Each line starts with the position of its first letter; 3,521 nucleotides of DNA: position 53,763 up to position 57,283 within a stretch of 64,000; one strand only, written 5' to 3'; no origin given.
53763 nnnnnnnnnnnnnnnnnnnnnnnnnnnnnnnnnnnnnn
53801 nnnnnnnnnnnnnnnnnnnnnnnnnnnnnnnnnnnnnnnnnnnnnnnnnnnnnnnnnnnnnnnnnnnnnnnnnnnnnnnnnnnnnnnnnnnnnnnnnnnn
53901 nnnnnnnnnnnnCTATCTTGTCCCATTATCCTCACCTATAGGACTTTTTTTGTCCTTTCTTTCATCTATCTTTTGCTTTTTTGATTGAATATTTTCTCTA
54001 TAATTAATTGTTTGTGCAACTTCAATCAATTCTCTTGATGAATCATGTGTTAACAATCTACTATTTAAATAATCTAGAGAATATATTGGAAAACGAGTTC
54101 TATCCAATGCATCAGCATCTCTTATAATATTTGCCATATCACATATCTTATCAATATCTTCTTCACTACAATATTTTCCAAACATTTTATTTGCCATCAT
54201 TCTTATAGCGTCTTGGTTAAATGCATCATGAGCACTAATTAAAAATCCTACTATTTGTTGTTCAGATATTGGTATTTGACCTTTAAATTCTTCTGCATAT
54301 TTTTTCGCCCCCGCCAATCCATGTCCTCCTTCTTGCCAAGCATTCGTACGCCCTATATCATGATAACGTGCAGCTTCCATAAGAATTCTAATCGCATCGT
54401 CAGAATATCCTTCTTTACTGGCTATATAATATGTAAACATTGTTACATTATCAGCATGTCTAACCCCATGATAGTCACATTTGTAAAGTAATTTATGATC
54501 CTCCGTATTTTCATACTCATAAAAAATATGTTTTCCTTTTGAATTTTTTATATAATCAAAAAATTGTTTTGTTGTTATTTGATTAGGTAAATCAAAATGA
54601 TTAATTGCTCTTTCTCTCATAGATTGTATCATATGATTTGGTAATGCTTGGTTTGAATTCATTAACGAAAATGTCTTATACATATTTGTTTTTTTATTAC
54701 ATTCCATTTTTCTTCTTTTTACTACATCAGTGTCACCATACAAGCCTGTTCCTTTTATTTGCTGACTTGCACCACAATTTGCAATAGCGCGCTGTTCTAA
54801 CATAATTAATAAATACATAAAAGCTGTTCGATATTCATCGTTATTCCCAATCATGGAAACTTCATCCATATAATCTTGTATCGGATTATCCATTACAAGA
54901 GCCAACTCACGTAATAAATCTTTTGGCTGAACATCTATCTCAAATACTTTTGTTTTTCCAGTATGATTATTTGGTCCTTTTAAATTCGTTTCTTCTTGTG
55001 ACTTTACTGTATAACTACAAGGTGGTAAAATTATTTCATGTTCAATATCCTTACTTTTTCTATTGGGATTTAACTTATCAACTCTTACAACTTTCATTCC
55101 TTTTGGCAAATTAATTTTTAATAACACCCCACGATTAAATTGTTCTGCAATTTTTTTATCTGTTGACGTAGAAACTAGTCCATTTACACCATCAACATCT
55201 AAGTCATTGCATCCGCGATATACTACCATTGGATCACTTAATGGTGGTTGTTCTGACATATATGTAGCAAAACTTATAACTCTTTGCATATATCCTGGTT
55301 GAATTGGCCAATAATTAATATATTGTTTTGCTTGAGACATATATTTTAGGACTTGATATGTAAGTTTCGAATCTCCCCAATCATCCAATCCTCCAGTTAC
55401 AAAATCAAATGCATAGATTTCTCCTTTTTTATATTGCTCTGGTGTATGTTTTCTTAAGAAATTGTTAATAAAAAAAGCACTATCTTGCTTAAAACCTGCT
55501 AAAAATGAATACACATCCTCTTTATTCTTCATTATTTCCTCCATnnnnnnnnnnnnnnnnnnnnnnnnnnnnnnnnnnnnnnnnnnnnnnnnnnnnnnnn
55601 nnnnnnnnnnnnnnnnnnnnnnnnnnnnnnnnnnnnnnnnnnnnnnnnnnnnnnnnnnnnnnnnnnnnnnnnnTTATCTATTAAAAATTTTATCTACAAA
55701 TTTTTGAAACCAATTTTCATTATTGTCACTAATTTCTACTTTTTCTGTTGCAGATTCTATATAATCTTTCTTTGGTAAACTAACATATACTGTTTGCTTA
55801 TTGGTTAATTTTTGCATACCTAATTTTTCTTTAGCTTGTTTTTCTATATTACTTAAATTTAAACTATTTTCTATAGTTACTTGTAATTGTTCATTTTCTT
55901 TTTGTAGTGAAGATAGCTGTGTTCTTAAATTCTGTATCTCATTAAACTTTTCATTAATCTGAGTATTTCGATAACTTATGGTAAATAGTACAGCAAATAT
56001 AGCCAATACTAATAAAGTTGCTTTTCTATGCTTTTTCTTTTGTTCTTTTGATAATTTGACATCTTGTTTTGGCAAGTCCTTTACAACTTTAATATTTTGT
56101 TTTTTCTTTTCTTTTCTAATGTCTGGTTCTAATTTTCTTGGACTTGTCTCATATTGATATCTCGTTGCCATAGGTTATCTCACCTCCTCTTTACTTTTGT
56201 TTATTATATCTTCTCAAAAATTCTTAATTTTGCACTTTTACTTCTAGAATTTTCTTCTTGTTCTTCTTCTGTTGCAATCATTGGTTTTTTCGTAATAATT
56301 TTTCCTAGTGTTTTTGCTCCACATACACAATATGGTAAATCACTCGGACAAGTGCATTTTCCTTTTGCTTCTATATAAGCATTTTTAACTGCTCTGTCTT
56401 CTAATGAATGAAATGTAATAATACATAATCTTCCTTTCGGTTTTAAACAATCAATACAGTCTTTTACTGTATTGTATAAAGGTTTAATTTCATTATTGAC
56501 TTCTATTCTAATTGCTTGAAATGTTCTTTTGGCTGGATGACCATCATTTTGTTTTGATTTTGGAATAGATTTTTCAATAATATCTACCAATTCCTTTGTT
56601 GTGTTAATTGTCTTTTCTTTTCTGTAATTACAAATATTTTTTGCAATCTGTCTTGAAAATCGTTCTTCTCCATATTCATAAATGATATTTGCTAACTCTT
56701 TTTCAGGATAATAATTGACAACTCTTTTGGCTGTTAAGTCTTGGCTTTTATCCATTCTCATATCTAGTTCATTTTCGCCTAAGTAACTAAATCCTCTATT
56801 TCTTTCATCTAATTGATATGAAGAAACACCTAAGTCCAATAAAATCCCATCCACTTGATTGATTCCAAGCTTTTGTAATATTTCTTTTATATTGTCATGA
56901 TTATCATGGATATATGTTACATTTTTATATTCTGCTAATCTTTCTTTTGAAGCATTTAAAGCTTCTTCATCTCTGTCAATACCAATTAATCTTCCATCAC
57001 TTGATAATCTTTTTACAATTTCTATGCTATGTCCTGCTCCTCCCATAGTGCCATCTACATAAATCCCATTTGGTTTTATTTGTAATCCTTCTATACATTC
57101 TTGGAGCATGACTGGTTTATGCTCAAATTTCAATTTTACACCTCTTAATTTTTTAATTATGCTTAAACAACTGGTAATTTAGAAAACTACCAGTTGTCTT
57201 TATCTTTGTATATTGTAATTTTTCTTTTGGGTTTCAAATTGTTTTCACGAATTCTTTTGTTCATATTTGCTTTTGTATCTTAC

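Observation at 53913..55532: ART + HD-phosphohydrolase fusion protein inserted inside the dcw cluster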

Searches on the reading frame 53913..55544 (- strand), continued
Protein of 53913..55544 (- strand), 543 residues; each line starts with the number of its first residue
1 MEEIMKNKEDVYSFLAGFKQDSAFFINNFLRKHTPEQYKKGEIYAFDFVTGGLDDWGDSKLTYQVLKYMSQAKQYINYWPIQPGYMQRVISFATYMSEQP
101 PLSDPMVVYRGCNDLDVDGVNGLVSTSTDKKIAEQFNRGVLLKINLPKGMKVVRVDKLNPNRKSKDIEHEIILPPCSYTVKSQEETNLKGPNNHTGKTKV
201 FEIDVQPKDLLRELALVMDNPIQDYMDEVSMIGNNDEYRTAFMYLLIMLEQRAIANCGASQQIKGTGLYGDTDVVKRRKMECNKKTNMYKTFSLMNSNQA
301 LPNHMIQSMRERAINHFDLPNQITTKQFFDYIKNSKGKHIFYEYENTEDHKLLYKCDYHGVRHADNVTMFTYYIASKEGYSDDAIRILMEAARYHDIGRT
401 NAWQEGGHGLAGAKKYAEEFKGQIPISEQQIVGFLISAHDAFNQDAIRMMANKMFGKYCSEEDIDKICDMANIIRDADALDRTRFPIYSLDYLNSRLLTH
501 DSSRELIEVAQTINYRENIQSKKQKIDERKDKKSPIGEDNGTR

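Call 95: find_encoding_contigs(protein=P0003, flank=6000, max_places=2)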
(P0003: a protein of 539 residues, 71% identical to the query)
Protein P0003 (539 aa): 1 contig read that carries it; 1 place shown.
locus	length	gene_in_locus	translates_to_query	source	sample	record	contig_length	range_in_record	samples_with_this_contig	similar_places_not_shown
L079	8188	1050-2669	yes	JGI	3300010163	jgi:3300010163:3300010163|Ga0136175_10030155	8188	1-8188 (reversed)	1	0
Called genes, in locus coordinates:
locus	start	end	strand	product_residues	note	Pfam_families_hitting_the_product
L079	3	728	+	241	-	PF13408:Zn_ribbon_recom, PF14287:DUF4368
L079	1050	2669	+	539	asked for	-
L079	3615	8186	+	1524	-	?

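Call 96: find_encoding_contigs(protein=P0006, flank=6000, max_places=2)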
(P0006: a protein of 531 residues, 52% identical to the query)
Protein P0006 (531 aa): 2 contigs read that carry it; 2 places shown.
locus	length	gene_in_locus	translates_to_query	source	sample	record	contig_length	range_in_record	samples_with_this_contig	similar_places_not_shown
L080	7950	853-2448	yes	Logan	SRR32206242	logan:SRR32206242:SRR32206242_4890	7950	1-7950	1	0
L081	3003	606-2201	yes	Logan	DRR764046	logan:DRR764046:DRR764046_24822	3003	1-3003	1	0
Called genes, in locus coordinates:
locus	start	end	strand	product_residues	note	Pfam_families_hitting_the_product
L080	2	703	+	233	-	?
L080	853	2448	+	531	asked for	-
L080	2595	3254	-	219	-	-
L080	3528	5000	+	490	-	PF01225:Mur_ligase (weak), PF08245:Mur_ligase_M, PF02875:Mur_ligase_C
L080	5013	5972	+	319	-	PF00953:Glycos_transf_4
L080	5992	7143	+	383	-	PF01098:FTSW_RODA_SPOVE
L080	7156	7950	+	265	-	?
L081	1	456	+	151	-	?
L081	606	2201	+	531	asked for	-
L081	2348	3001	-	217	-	?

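Call 97: find_encoding_contigs(protein=P0012, flank=6000, max_places=2)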
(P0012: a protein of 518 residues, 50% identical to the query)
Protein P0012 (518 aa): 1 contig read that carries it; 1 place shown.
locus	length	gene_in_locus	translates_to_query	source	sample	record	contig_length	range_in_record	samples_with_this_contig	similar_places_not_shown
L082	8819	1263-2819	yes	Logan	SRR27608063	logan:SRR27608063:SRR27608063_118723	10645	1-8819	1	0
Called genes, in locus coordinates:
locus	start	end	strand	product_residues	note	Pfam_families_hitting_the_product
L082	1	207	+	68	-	?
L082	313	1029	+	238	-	-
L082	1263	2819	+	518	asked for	-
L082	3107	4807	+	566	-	-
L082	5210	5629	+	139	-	-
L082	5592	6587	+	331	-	-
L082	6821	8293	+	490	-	PF01225:Mur_ligase, PF08245:Mur_ligase_M, PF02875:Mur_ligase_C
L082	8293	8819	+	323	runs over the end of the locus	PF00953:Glycos_transf_4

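Call 98: find_encoding_contigs(protein=P0015, flank=6000, max_places=2)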
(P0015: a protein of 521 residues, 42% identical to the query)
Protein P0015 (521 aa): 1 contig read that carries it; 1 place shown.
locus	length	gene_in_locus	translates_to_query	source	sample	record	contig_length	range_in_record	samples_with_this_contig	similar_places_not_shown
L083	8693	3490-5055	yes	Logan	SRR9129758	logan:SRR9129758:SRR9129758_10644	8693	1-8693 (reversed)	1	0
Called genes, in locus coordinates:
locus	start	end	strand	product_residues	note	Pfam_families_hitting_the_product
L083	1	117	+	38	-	?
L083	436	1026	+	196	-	-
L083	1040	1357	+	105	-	-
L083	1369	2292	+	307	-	-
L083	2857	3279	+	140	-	-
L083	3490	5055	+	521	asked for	-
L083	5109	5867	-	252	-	PF14808:TMEM164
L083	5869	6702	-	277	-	PF14808:TMEM164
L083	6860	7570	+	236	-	PF00117:GATase, PF07722:Peptidase_C26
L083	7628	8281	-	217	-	PF00692:dUTPase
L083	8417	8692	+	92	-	?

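Call 105: search_protein_families(library=ncbifam, proteins=[L055:7736-10672:+, P0090, P0022, P0051, P0016, L077:7361-10678:+, L082:313-1029:+, L082:3107-4807:+], max_evalue=0.01)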
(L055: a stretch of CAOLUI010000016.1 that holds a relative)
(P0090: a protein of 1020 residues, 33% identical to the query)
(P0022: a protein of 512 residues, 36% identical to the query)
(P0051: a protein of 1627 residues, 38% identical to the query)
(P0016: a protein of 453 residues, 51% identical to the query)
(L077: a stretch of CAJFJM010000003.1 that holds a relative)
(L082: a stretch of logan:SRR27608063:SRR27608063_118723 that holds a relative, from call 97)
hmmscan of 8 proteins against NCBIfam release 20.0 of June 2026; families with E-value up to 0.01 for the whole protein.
L055:7736-10672:+ (978 aa): 1 family
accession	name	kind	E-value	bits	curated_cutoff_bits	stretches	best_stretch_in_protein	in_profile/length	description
NF011780.0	PRK15244.1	equivalog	0.0012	17.5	1133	1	561-689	459-577/591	SPI-2 type III secretion system effector NAD(+)--protein-arginine ADP-ribosyltransferase SpvB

P0090 (1020 aa): 0 families

P0022 (512 aa): 3 families
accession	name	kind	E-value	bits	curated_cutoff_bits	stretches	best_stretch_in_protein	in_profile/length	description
TIGR00277.1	HDIG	domain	0.00038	20.3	27.6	1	58-116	8-70/84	HDIG domain-containing metalloprotein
NF007515.0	PRK10119.1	equivalog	0.0075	15.8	286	0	43-145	14-112/231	phosphohydrolase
TIGR03401.1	cyanamide_fam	subfamily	0.0089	15.5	109.85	0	36-97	40-99/228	HD domain protein, cyanamide hydratase family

P0051 (1627 aa): 1 family
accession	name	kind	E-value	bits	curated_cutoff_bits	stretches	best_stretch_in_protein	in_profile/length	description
TIGR00277.1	HDIG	domain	1.9e-05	24.4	27.6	1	1457-1508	7-62/84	HDIG domain-containing metalloprotein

P0016 (453 aa): 1 family
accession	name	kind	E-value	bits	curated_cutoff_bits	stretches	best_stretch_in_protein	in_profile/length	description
TIGR00277.1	HDIG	domain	0.0029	17.4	27.6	1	275-329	6-65/84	HDIG domain-containing metalloprotein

L077:7361-10678:+ (1105 aa): 0 families

L082:313-1029:+ (238 aa): 0 families

L082:3107-4807:+ (566 aa): 0 families

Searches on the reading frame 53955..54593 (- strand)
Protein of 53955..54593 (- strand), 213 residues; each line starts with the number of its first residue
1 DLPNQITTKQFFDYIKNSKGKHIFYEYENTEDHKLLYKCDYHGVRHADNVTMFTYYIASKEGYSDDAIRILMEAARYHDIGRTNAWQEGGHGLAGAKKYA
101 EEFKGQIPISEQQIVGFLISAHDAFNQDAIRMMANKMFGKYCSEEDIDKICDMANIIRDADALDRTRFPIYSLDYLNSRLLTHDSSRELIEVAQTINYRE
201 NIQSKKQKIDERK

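Call 57: search_solved_structures(query=A8, max_evalue=10, show_alignments=4)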
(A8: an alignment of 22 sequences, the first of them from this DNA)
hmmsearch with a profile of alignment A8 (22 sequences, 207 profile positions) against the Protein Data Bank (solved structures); distinct sequences matched with E-value up to 10: 22.
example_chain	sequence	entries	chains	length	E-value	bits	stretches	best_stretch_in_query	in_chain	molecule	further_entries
4mcw_A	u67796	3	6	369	4.4e-05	26.2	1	15-77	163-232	Metal dependent phosphohydrolase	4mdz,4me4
8jgo_A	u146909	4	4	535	0.00018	24.3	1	46-165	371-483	Exopolyphosphatase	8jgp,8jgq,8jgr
8jgt_A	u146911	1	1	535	0.00018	24.3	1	46-165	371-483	Exopolyphosphatase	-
5z7c_A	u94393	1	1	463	0.0029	20.3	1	39-77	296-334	3'3'-cGAMP-specific phosphodiesterase 3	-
3dto_A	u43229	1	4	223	0.0068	19.1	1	14-74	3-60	BH2835 protein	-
2pq7_A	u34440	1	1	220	0.066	15.8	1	29-92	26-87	Predicted HD superfamily hydrolase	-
3rf0_A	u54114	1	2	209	0.077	15.6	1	46-121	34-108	Exopolyphosphatase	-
6a3n_A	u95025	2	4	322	0.16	14.6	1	28-75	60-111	High affinity cGMP-specific 3',5'-cyclic phosphodiesterase 9A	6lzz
2hd1_A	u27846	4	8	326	0.17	14.5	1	28-75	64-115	Phosphodiesterase 9A | High affinity cGMP-specific 3',5'-cyclic phosphodiesterase 9A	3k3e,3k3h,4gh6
3dy8_A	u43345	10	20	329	0.17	14.5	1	28-75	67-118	human phosphodiesterase 9 | High affinity cGMP-specific 3',5'-cyclic phosphodiesterase 9A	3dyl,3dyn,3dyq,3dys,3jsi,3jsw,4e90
3n3z_A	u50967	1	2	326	0.17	14.5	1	28-75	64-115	High affinity cGMP-specific 3',5'-cyclic phosphodiesterase 9A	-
8bpy_A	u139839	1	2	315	0.23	14.1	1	28-75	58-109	High affinity cGMP-specific 3',5'-cyclic phosphodiesterase 9A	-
2yy2_A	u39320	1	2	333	0.23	14.1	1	28-75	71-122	High-affinity cGMP-specific 3',5'-cyclic phosphodiesterase 9A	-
9ojz_J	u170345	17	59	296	0.27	13.8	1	89-132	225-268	Alpha-soluble NSF attachment protein | Alpha-soluble NSF attachment protein isoform X2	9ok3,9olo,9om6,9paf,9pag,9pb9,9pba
7as7_A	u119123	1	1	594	0.28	13.8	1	61-110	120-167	Transforming growth factor-beta-induced protein ig-h3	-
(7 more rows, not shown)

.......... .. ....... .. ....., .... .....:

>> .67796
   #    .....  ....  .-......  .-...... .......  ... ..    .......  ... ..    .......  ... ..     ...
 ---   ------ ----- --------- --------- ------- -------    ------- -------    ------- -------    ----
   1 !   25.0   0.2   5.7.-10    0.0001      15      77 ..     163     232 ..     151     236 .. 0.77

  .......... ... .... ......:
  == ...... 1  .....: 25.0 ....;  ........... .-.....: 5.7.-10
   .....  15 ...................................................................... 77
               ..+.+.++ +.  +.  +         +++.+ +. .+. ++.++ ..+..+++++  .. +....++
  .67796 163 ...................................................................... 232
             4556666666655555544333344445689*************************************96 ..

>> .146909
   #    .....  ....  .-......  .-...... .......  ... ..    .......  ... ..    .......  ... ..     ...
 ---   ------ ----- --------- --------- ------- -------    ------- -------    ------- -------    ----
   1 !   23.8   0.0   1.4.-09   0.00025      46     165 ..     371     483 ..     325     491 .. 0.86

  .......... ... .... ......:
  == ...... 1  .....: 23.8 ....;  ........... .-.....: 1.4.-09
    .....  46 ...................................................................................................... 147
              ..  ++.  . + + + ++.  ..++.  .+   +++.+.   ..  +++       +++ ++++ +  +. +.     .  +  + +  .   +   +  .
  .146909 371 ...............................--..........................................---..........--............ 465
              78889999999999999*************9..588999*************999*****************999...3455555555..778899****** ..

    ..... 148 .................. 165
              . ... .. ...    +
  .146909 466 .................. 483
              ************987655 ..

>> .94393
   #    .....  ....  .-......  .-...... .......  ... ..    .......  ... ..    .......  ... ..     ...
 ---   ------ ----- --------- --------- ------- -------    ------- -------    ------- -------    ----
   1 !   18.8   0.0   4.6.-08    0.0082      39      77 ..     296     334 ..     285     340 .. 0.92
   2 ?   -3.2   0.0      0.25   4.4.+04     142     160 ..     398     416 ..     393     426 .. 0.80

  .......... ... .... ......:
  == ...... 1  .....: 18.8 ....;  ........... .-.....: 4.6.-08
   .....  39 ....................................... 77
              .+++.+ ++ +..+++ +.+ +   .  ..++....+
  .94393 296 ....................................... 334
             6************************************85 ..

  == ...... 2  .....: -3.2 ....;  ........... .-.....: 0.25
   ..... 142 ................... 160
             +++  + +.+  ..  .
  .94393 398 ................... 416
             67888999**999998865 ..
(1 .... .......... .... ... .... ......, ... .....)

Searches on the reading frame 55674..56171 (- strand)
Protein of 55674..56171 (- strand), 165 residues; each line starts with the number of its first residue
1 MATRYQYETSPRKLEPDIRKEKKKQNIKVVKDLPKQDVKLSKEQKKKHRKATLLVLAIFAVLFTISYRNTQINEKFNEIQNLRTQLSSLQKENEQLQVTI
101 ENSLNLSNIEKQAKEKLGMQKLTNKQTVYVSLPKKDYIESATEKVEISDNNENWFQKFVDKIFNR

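Call 3: search_protein_families(library=pfam, proteins=[window:55674-56171:-], max_evalue=1)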
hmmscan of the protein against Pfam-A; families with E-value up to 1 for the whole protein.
window:55674-56171:- (165 aa): 8 families
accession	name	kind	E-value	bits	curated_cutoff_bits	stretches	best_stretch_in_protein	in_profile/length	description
PF04977.20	DivIC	-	3.7e-08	33.5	28.9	1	55-121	2-69/80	Septum formation initiator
PF04999.18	FtsL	-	3.8e-05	24.1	22.9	1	50-131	15-96/97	Cell division protein FtsL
PF25366.1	RUFY4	-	0.007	17.1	27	1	69-120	15-67/90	RUFY4-like domain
PF13786.12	DUF4179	-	0.016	16.1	30.1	1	44-118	2-64/94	Domain of unknown function (DUF4179)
PF11711.13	Tim54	-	0.031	13.5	34.7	1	107-143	51-87/376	Inner membrane protein import complex subunit Tim54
PF15188.11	CCDC-167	-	0.047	14.4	27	1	12-65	30-82/84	Coiled-coil domain-containing protein 167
PF19745.5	FUT8_N_cat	-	0.17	11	27.6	1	53-130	18-94/499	Alpha-(1,6)-fucosyltransferase N- and catalytic domains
PF05377.16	FlaC_arch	-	0.48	11.3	27.8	1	77-102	7-32/55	Flagella accessory protein C (FlaC)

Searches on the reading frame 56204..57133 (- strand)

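Call 3: search_protein_families(library=pfam, proteins=[window:56204-57133:-], max_evalue=1)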
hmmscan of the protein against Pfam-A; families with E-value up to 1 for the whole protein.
window:56204-57133:- (309 aa): 9 families
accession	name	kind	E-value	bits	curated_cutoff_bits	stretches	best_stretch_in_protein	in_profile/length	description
PF01795.25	Methyltransf_5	-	4.2e-122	407.9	27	1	3-309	2-309/309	MraW methylase family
PF13847.12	Methyltransf_31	-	2.3e-06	27.8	27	1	31-97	13-78/145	Methyltransferase domain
PF06962.18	rRNA_methylase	-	0.00054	20.3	22.7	1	50-102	2-53/137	Putative rRNA methylase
PF02254.24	TrkA_N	-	0.0019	18.9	23.8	1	37-102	11-71/116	TrkA-N domain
PF13649.12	Methyltransf_25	-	0.0038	18.3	27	1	31-83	7-59/97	Methyltransferase domain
PF08242.18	Methyltransf_12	-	0.015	16.4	30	1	32-98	6-70/98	Methyltransferase domain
PF01209.24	Ubie_methyltran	-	0.029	14.2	20.1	1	26-83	52-111/233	ubiE/COQ5 methyltransferase family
PF08241.18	Methyltransf_11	-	0.053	14.6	21.2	0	32-81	6-53/95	Methyltransferase domain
PF08704.16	GCD14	-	0.053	13.6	26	1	15-102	34-122/247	tRNA methyltransferase complex GCD14 subunit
